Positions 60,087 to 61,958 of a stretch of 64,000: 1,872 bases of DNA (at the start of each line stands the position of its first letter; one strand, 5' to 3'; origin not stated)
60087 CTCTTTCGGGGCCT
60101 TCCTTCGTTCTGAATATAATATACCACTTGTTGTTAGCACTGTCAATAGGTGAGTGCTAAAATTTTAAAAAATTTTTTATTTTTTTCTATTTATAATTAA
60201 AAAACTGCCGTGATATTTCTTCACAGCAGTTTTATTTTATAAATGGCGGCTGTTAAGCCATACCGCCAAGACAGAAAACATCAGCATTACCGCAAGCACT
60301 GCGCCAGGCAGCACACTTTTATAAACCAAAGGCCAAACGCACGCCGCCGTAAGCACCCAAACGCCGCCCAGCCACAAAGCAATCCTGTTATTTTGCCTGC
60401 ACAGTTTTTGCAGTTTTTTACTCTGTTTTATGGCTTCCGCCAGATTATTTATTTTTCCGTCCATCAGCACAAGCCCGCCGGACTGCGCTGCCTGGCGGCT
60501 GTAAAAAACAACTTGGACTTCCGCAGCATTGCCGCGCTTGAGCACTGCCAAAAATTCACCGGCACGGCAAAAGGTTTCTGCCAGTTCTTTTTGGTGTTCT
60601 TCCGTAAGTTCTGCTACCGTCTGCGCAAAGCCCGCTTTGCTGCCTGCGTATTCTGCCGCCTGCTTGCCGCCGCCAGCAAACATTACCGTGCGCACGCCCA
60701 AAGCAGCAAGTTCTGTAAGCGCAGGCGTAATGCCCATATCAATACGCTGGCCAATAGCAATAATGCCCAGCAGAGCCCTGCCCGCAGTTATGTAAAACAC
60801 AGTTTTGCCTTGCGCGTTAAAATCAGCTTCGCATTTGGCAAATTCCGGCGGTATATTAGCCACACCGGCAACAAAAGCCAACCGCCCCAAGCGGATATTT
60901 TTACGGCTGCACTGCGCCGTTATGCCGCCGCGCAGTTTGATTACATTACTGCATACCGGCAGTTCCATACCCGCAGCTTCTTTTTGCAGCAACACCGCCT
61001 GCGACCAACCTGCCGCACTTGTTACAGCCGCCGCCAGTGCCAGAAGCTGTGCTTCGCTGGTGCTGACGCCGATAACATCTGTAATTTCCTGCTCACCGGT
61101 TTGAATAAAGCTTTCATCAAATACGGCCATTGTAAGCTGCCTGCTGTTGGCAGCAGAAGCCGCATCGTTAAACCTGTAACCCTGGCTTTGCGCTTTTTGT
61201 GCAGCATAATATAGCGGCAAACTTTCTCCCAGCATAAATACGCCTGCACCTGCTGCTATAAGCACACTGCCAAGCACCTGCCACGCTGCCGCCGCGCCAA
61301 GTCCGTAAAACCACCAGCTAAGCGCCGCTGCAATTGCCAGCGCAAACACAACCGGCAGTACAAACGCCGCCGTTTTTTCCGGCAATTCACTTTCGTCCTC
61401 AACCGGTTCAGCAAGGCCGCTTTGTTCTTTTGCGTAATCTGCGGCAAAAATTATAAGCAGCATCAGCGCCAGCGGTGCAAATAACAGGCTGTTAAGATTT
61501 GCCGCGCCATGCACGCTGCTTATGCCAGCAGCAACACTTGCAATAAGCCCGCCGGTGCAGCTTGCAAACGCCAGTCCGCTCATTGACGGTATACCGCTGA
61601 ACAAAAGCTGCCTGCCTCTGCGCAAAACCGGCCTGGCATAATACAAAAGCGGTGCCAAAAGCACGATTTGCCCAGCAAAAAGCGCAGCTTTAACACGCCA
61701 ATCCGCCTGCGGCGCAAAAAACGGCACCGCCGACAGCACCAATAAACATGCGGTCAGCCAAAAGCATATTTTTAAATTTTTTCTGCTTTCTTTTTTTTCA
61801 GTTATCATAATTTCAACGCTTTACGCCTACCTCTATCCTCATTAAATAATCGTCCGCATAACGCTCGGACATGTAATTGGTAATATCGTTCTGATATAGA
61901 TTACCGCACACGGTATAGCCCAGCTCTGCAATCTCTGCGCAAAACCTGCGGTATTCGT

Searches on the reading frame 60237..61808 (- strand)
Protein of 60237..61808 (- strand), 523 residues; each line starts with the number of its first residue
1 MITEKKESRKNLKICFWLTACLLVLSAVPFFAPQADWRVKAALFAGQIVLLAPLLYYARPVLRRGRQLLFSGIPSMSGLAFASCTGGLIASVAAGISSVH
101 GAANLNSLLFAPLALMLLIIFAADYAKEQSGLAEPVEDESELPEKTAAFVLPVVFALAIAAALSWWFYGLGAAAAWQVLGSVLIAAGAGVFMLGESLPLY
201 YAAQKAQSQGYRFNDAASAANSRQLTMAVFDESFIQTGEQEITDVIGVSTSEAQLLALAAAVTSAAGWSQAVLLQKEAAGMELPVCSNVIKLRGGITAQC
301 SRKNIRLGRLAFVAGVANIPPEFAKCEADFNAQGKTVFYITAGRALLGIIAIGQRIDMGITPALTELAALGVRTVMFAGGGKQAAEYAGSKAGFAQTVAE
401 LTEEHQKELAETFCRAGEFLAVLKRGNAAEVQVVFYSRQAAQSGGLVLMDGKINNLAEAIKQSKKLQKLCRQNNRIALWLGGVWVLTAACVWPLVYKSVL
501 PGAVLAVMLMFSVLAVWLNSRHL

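Call 46: search_protein_families(library=ncbifam, proteins=[window:60237-61808:-], max_evalue=1e-10)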
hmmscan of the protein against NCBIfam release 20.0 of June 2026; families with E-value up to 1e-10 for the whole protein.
window:60237-61808:- (523 aa): 4 families
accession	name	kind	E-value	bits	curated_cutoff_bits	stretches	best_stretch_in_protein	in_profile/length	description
TIGR01525.1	ATPase-IB_hvy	subfamily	5.5e-22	78.3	346.25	1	144-521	167-558/560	heavy metal translocating P-type ATPase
NF007952.0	PRK10671.1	equivalog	9.9e-16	57.1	1316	1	141-516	435-825/838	copper-exporting P-type ATPase CopA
NF008262.1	PRK11033.1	equivalog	1.1e-12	47.2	1005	1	229-488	429-699/731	zinc/cadmium/mercury/lead-transporting ATPase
NF033775.1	P_type_ZntA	exception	7.9e-11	41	1240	0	224-489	429-701/732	Zn(II)/Cd(II)/Pb(II) translocating P-type ATPase ZntA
